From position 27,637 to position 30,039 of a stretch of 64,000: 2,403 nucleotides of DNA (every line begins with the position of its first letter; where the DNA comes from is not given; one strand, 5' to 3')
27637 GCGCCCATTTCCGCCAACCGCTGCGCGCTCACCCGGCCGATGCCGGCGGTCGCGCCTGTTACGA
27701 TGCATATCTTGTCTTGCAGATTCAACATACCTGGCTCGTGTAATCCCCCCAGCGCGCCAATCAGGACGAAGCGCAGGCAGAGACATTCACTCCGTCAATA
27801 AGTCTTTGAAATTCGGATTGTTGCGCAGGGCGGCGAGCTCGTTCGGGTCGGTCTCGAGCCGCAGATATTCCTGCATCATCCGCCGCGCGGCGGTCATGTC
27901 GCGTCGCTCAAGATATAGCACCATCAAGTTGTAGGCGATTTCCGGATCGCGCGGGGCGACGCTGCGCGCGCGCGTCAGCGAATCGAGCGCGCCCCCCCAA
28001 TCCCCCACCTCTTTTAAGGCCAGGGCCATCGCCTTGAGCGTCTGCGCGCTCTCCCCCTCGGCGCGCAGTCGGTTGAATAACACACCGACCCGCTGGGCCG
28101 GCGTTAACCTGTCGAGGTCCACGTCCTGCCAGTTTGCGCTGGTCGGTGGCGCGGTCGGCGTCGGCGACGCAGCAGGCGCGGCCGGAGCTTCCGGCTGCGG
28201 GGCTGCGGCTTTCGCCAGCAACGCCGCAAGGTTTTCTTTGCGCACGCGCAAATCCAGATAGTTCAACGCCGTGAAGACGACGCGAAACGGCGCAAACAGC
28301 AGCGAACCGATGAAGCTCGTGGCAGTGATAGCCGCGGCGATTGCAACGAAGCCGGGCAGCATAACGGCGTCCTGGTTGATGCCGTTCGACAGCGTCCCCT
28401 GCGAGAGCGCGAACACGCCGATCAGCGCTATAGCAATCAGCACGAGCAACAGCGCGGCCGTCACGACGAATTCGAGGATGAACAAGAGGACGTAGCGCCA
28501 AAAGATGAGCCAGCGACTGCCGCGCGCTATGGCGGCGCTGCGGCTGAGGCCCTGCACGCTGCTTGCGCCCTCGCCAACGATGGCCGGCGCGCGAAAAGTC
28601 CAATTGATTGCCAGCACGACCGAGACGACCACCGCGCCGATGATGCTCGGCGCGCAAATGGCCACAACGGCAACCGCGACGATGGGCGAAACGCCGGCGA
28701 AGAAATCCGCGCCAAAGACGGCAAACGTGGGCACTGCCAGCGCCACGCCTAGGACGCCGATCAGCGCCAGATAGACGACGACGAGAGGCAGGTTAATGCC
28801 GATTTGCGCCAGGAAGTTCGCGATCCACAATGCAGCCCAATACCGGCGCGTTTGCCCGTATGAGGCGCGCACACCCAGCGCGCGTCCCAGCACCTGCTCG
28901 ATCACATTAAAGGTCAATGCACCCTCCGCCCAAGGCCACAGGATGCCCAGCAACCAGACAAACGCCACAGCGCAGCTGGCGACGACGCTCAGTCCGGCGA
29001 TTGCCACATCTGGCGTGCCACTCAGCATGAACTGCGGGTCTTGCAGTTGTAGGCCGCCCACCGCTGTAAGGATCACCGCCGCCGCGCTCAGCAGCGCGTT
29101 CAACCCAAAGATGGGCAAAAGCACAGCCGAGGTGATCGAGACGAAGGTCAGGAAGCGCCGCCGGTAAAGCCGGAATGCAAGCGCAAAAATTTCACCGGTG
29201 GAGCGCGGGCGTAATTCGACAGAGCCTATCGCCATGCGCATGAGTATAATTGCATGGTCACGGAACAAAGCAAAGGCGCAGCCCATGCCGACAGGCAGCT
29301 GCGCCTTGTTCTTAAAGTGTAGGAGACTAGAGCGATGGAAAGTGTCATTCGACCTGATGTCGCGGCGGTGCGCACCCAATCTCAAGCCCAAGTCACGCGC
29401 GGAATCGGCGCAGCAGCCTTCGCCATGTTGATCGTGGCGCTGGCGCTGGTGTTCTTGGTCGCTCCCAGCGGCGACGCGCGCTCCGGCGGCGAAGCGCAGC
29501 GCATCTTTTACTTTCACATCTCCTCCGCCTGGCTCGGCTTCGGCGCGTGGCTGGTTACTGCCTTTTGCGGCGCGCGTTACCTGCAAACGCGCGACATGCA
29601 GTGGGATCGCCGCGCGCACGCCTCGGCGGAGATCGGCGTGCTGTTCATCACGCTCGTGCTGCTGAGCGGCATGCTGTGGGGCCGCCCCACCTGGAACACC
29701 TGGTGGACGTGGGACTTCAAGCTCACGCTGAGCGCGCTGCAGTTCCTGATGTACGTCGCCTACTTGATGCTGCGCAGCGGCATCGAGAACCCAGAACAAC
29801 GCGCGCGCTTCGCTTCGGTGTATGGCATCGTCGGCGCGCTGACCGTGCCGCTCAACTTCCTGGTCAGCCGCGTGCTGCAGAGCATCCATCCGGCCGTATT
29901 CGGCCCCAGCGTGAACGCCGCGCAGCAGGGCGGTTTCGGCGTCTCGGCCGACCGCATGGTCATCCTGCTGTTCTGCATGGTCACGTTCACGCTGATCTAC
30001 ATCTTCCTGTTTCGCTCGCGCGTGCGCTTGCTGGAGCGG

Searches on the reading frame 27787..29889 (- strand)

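Call 9: search_protein_families(library=ncbifam, proteins=[window:27787-29889:-])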
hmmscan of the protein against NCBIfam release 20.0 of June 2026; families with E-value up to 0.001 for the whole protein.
window:27787-29889:- (700 aa): 1 family
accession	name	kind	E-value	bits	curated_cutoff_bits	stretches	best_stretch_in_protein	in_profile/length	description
TIGR02521.1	type_IV_pilW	equivalog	0.00047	19.8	154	1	614-679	134-199/234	type IV pilus biogenesis/stability protein PilW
